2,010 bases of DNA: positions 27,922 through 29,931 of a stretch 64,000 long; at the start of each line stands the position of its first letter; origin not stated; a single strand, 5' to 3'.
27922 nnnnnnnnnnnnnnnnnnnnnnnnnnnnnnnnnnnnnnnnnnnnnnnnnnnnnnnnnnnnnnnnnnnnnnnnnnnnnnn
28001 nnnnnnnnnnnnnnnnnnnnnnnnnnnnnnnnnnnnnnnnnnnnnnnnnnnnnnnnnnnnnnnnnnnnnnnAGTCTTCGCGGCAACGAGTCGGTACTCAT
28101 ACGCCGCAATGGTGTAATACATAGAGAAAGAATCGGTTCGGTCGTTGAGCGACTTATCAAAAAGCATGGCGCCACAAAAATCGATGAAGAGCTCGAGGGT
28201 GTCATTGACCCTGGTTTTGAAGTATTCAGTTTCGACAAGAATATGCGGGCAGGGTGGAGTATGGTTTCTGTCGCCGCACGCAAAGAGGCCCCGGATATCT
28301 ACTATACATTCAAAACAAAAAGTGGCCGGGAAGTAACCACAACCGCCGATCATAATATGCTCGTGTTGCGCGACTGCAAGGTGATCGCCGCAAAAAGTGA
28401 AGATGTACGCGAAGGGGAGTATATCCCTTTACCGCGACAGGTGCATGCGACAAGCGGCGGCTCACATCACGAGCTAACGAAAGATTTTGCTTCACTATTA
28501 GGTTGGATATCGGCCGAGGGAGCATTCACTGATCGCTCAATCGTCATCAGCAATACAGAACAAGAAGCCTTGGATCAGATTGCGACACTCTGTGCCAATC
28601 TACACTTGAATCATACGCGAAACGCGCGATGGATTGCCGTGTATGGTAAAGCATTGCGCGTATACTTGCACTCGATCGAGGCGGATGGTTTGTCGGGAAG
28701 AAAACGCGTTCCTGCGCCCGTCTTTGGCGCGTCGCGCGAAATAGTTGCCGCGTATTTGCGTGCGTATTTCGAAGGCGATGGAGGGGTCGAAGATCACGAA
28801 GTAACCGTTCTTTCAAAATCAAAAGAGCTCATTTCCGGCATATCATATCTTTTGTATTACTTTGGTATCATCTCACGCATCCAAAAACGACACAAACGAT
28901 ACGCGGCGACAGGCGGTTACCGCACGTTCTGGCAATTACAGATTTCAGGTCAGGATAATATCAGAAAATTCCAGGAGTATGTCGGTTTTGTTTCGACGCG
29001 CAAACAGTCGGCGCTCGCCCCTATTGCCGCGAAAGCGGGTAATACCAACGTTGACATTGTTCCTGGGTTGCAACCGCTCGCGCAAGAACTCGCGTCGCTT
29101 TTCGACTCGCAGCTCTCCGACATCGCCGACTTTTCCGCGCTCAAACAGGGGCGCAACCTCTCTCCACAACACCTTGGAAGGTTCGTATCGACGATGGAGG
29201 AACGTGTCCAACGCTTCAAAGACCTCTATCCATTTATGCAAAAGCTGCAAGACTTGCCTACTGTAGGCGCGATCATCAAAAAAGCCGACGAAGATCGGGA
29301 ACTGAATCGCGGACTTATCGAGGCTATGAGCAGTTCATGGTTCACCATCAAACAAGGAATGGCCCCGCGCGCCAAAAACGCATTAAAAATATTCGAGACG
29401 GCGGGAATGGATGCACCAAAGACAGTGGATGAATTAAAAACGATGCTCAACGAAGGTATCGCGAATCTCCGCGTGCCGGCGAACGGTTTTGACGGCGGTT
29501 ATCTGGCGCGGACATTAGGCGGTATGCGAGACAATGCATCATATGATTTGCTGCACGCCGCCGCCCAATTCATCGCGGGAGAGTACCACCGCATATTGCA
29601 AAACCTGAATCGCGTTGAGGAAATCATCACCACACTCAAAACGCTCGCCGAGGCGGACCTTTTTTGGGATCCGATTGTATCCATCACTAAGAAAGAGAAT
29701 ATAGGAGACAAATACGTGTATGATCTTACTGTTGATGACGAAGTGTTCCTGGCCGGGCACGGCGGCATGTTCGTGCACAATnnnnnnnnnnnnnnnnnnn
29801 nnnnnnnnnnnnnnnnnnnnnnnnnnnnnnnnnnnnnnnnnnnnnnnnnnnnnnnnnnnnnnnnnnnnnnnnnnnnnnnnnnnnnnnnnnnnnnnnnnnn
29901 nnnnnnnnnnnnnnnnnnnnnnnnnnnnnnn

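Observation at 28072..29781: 570-aa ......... intein splitting the Walker A P-loop of VirB4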

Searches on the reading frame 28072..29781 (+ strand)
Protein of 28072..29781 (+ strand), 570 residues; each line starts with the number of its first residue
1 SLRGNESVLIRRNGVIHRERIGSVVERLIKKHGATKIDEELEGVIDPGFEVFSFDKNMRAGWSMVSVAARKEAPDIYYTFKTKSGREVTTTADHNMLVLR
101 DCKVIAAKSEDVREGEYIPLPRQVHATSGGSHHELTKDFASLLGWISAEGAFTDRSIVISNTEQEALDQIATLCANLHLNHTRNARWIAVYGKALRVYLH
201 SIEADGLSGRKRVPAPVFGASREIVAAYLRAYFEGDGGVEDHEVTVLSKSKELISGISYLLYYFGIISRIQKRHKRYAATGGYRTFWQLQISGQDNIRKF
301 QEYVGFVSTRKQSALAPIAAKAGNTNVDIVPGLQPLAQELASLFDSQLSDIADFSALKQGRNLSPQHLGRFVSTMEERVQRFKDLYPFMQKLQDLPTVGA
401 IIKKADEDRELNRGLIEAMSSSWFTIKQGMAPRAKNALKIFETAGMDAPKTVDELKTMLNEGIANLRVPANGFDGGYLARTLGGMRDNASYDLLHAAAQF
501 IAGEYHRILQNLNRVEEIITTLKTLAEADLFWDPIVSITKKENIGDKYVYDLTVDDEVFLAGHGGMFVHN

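Call 3: search_protein_families(library=pfam, proteins=[window:28072-29781:+], max_evalue=0.01)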
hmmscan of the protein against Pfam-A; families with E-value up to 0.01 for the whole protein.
window:28072-29781:+ (570 aa): 2 families
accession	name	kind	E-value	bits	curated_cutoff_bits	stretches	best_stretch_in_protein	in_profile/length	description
PF14528.11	LAGLIDADG_3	-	1.3e-21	77.1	22.5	1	224-305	2-82/82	LAGLIDADG-like domain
PF14890.11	Intein_splicing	-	1e-18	68.1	35.8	1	36-570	11-155/155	Intein splicing domain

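Call 4: search_protein_families(library=ncbifam, proteins=[window:28072-29781:+], max_evalue=0.01)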
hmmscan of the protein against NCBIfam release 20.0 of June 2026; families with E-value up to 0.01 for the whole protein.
window:28072-29781:+ (570 aa): 14 families
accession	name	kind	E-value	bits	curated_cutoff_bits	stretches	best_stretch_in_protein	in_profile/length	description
NF011491.0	PRK14898.1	equivalog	7.7e-42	143.3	783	3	134-379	240-483/860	DNA-directed RNA polymerase subunit A''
NF005852.0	PRK07773.1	equivalog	3.7e-29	101.6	780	2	46-332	422-726/886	replicative DNA helicase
NF003157.0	PRK04132.1-2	equivalog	6.9e-23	80.5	1103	1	13-330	60-366/864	replication factor C small subunit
NF003159.0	PRK04132.1-4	equivalog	5.8e-21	74.2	999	1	74-570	120-584/852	replication factor C small subunit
NF011418.0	PRK14845.1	equivalog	5.8e-20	70.7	756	1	81-327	97-320/1049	translation initiation factor IF-2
NF045703.1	rSAM_Tes_intein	exception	6.9e-19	67.2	1700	2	126-299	358-540/1040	tetraether lipid synthase Tes, intein-containing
NF006207.0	PRK08332.1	equivalog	2.7e-16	58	2400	1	80-274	951-1147/1684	vitamin B12-dependent ribonucleotide reductase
NF011303.0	PRK14715.1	equivalog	1.7e-13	48.6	1585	2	209-314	1198-1318/1627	DNA-directed DNA polymerase II large subunit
NF038098.1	GyrA_w_intein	exception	1e-10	40.2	1850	1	78-337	175-447/1232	intein-containing DNA gyrase subunit A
TIGR01445.1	intein_Nterm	domain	3.3e-10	40.8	24.5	1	2-98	2-83/83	intein N-terminal splicing region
NF011287.0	PRK14698.1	equivalog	3.1e-09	35.4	1238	1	102-300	355-557/1017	V-type ATP synthase subunit A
NF011302.0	PRK14714.1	equivalog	3.7e-07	28.1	1791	1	6-127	937-1059/1350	DNA-directed DNA polymerase II large subunit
NF003158.0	PRK04132.1-3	equivalog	6.8e-07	26.8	1750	1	79-308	127-330/1437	replication factor C small subunit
NF038162.1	RtcB_rel_intein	exception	8e-06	24.1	1150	0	244-320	387-458/961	intein-containing RtcB family protein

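Call 9: search_solved_structures(query=window:28072-29781:+, show_alignments=2)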
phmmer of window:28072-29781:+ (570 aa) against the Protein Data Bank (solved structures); distinct sequences matched with E-value up to 0.001: 11.
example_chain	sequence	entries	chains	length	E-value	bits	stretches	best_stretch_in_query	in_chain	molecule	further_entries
2cw7_A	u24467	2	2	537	1.1e-19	73.6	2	9-126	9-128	Endonuclease PI-PkoII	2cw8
5o9j_A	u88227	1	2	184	6e-11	44.8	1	5-124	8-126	Transcription initiation factor IIB,Transcription initiation factor IIB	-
5o9i_A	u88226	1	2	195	6.6e-11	44.7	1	5-124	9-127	Transcription initiation factor IIB,Transcription initiation factor IIB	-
6rpq_A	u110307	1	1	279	4.5e-08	35.3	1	17-123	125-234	Ubiquitin-like protein SMT3,1108aa long hypothetical cell division control protein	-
7qsu_A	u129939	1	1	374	1.3e-07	33.8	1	133-300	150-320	V-ATPase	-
6rpp_A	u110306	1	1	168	1.5e-07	33.6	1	12-118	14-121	Cell division control protein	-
7qss_A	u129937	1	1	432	1.7e-07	33.4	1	133-300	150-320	V-type ATP synthase alpha chain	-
6frh_A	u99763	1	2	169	5.2e-06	28.5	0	521-555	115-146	Replicative DNA helicase,Replicative DNA helicase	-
6frg_A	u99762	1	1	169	5.3e-06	28.5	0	521-555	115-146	Replicative DNA helicase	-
6fre_A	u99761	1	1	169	0.00013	23.9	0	521-555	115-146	Replicative DNA helicase,Replicative DNA helicase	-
1mi8_A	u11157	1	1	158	0.00039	22.3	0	48-128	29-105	DnaB intein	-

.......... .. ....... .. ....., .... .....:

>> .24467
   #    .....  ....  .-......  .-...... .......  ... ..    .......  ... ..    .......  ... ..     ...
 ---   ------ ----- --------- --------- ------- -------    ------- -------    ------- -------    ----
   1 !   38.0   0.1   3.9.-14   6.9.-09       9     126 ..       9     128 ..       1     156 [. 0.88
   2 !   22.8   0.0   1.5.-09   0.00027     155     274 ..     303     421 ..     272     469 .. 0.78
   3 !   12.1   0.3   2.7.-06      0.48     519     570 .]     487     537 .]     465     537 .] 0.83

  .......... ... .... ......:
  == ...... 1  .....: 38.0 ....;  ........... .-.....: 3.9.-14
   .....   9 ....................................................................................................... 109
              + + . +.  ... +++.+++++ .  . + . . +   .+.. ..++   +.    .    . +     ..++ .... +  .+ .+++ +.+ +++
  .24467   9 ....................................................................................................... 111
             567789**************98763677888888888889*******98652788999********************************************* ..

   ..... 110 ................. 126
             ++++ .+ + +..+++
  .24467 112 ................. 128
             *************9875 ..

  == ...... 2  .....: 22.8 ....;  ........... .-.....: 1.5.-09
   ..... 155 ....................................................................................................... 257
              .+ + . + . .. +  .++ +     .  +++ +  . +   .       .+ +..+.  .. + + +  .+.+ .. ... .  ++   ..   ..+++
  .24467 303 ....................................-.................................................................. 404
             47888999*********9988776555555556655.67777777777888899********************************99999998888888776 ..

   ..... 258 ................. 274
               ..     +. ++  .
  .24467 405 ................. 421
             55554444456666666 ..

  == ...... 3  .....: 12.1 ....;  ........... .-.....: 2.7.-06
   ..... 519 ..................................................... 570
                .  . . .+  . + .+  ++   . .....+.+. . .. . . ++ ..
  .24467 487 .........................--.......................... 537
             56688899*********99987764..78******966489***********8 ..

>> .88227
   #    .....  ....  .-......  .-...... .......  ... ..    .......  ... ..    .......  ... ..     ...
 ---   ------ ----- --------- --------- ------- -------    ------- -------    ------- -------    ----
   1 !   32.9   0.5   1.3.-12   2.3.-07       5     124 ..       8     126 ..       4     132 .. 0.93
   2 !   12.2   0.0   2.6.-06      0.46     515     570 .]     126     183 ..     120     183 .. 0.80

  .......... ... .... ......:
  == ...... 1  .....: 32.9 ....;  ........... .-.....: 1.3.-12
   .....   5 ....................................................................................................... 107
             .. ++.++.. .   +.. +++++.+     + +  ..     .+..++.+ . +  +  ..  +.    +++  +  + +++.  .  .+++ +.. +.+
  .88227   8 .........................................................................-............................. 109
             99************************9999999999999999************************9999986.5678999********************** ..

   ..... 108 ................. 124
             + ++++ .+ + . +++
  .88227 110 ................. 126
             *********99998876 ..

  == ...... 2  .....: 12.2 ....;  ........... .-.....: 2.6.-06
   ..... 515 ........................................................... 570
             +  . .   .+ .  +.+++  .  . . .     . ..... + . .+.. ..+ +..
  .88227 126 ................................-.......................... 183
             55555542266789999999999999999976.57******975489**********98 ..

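Call 28: find_homologous_proteins(query=window:28072-29781:+, max_evalue=0.00001)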
Query window:28072-29781:+ (570 aa): 19 proteins with E <= 0.00001 among 8000 candidates.
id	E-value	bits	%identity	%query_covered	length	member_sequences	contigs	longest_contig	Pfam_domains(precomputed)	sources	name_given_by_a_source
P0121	5.4e-140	486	41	76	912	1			PF14528.12,PF14890.12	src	-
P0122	1.4e-115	405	36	79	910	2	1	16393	PF14528.12,PF14890.12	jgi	jgi:intein/homing endonuclease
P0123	6.6e-93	330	36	97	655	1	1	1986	PF14528.12,PF14890.12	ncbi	ncbi:MAG: LAGLIDADG family homing endonuclease, partial [Patescibacteria group bacterium]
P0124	1.0e-84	303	39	76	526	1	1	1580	PF14528.12,PF14890.12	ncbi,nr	ncbi:MAG: hypothetical protein NTW06_02560, partial [Candidatus Falkowbacteria bacterium]|nr:hypothe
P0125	4.2e-84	301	43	67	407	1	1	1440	PF14528.12,PF14890.12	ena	-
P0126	1.5e-83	299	35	50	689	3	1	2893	PF11130.15,PF14528.12,PF14890.12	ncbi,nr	ncbi:MAG: hypothetical protein HYT63_02690, partial [Candidatus Yanofskybacteria bacterium]|nr:hypot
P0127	8.3e-81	290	33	92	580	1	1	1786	PF05204.20,PF14528.12,PF14890.12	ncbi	ncbi:MAG: LAGLIDADG family homing endonuclease, partial [Nitrospirota bacterium]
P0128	5.2e-79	284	40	72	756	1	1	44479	PF19044.7,PF14528.12,PF12846.14,PF14890.12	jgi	-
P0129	3.0e-77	279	54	24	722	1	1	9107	PF14528.12,PF14890.12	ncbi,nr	ncbi:MAG: hypothetical protein HYZ63_03410, partial [Candidatus Andersenbacteria bacterium]|nr:hypot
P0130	3.0e-76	275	35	76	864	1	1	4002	PF14528.12,PF14890.12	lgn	-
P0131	6.1e-76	274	40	35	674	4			PF14528.12,PF14890.12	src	-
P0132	1.3e-61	227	64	31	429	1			PF14890.12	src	-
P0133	8.0e-61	224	38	46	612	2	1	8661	PF14528.12,PF14890.12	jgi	-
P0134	1.4e-57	214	39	62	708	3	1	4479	PF19044.7,PF14528.12,PF12846.14,PF14890.12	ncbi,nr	ncbi:hypothetical protein IID22_04140 [Patescibacteria group bacterium]|nr:hypothetical protein [Pat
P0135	5.5e-45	172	42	25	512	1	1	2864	PF14528.12,PF14890.12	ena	-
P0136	3.7e-41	159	63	22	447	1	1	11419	PF14890.12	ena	-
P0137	5.1e-16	76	25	59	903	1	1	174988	PF04998.23,PF14528.12,PF14890.12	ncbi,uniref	ncbi:DNA-directed RNA polymerase subunit A'' [Halopenitus sp. H-Gu1]|uniref:DNA-directed RNA polymer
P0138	3.9e-9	54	20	65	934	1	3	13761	PF04998.23,PF14890.12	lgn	-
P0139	9.1e-7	46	24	50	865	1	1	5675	PF14528.12,PF14890.12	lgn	-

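Call 37: find_related_loci(query=window:28072-29781:+, collection=genome_contigs, flank=3000)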
Query window:28072-29781:+ (570 aa) in genome_contigs; peptide patterns used: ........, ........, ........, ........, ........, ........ (x = any residue, [..] = any of these).
200 stretches matched a pattern; 2 encode a relative of the query (tblastn E <= 1e-3); 2 distinct loci.
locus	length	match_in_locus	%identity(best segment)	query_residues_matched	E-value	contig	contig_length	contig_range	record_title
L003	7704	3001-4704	63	6-570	0e+0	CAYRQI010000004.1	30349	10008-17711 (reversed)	MAG TPA_asm: uncultured Candidatus Saccharibacteria bacterium isolate SRP124282_co5_37 genome assembly, contig: NODE_50_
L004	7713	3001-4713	37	12-570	3e-104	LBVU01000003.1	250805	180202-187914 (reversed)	MAG: Candidatus Woesebacteria bacterium GW2011_GWB1_39_10 UT17_C0003, whole genome shotgun sequence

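Call 38: predict_structure(alignment_id=A1)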
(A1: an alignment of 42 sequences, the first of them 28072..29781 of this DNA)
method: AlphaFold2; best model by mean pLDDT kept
length: 570 residues; sequences in the alignment: 42
mean_pLDDT: 91.2   pTM: 0.84
mean pLDDT of the five models: 91.2, 90.6, 90.3, 89.6, 88.8
residues with pLDDT >= 90: 435; 70-90: 110; 50-70: 25; < 50: 0
segments of 3 or more residues with pLDDT < 50: none
pLDDT, mean of each block of 10 residues (from residue 1): 93 92 97 93 96 92 96 96 95 91 89 94 80 80 97 92 94 97 96 91 90 94 96 96 94 97 95 88 93 93 95 94 74 93 91 92 91 96 94 91 91 91 88 90 90 90 83 67 71 90 92 96 93 95 95 92 88
secondary structure, 60 per line:
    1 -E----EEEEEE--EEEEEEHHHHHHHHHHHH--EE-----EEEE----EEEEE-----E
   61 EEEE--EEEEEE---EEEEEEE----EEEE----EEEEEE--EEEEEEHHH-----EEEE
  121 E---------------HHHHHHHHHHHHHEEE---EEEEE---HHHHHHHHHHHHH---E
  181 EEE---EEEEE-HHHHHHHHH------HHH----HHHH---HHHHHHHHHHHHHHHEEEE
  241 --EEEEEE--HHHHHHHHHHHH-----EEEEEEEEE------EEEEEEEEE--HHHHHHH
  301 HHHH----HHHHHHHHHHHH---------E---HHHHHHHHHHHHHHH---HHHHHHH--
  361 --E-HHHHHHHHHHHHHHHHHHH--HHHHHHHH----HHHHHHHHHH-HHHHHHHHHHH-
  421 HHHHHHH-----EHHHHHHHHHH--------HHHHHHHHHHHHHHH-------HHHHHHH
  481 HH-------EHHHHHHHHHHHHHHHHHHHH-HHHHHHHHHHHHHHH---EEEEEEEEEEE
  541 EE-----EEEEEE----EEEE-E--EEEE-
elements in order: E7-12 E15-20 H21-32 E42-45 E50-54 E60-64 E67-72 E76-82 E87-90 E95-100 E103-108 E117-121 H137-149 E150-152 E156-160 H164-176 E180-183 E187-191 H193-201 H215-218 H222-236 E237-240 E243-248 H251-262 E268-276 E283-291 H294-304 H309-320 H334-348 H352-358 H365-383 H386-393 H398-407 H409-419 H421-427 H434-443 H452-466 H474-482 H491-510 H512-526 E530-542 E548-553 E558-561 E566-569

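Call 43: fold_search(model_id=the predicted structure, library=pdb)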
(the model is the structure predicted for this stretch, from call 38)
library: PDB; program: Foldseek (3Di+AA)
matches with E <= 10: 378; with E <= 0.001: 68
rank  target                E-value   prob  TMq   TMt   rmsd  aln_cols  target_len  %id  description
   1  7qss                  2.1e-21  1.00  0.57  0.73  10.5       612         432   14  Crystal structure of homing endonuclease-associated TliVMA intein (C1A) (released 2022-03-30)
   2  2cw7                  3.1e-20  1.00  0.55  0.59   9.7       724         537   14  Crystal structure of intein homing endonuclease II (released 2006-04-18)
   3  1dq3                  3.5e-19  1.00  0.53  0.64  12.0       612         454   16  CRYSTAL STRUCTURE OF AN ARCHAEAL INTEIN-ENCODED HOMING ENDONUCLEASE PI-PFUI (released 2000-07-05)
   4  7qsu                  9.8e-19  1.00  0.44  0.67   4.8       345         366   18  Crystal structure of homing endonuclease-associated TliVMA intein (C1A, d333-339) (released 2022-03-30)
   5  7qst                  3.8e-13  1.00  0.48  0.72  10.4       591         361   11  Crystal structure of homing endonuclease-associated PhoVMA intein (C1A) (released 2022-03-30)
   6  1vde_B                1.9e-08  1.00  0.33  0.42   7.0       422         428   12  PI-SCEI, A HOMING ENDONUCLEASE WITH PROTEIN SPLICING ACTIVITY (released 1998-04-08)
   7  1ef0_A                8.0e-08  1.00  0.31  0.40   7.5       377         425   11  CRYSTAL STRUCTURE OF PI-SCEI MINIPRECURSOR (released 2000-06-07)
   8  1lws_A                8.0e-08  1.00  0.33  0.42   7.3       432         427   12  Crystal structure of the intein homing endonuclease PI-SceI bound to its recognition sequence (released 2002-09-27)
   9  5o9i_A                1.3e-07  1.00  0.20  0.64   1.9       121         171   23  Crystal structure of transcription factor IIB Mvu mini-intein (released 2017-11-01)
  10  1vde_A                2.1e-07  1.00  0.32  0.41   9.6       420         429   12  PI-SCEI, A HOMING ENDONUCLEASE WITH PROTEIN SPLICING ACTIVITY (released 1998-04-08)
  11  5o9i_B                2.5e-07  1.00  0.20  0.63   1.9       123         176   24  Crystal structure of transcription factor IIB Mvu mini-intein (released 2017-11-01)
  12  1dfa                  6.4e-07  1.00  0.31  0.41   8.0       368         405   12  CRYSTAL STRUCTURE OF PI-SCEI IN C2 SPACE GROUP (released 1999-12-08)
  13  5o9j_B                6.7e-07  1.00  0.18  0.50   3.6       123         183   22  Crystal structure of transcription factor IIB Mja mini-intein (released 2017-11-01)
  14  1jva_B                7.7e-07  1.00  0.29  0.37   7.8       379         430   12  CRYSTAL STRUCTURE OF THE VMA1-DERIVED ENDONUCLEASE BEARING THE N AND C EXTEIN PROPEPTIDES (released 2002-08-29)
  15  1um2_A                8.4e-07  1.00  0.34  0.45   6.8       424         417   13  Crystal Structure of the Vma1-Derived Endonuclease with the Ligated Extein Segment (released 2004-09-22)
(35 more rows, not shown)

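Call 76: search_dna_similar(query=window:28072-29781:+, collection=plasmids, mode=protein, max_evalue=0.001, max_rows=25)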
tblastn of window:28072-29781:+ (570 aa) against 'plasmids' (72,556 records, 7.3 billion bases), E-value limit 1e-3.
Records with a match: 3; places in all: 3; records where one place covers at least 80% of the query: 0.
Best place of each record, by identity: <60% 3.
By first word of the organism name: Nocardia 1; Streptomyces 1; Miltoncostaea 1.
By predicted mobility (MOB-suite, as given by PLSDB): non-mobilizable 3.
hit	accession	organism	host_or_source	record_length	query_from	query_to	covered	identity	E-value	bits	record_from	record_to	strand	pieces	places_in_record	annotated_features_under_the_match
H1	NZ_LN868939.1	Nocardia farcinica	not known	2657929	51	331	49%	28.3%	1e-8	66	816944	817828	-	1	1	none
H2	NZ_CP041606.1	Streptomyces sp. S1D4-14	Isolated strain,Microscale soil grain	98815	59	321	46%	26.7%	1e-12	79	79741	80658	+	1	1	LAGLIDADG family homing endonuclease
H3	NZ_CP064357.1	Miltoncostaea oceani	pure culture,marine sediment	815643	78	275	35%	25.2%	3e-4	51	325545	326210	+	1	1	LAGLIDADG family homing endonuclease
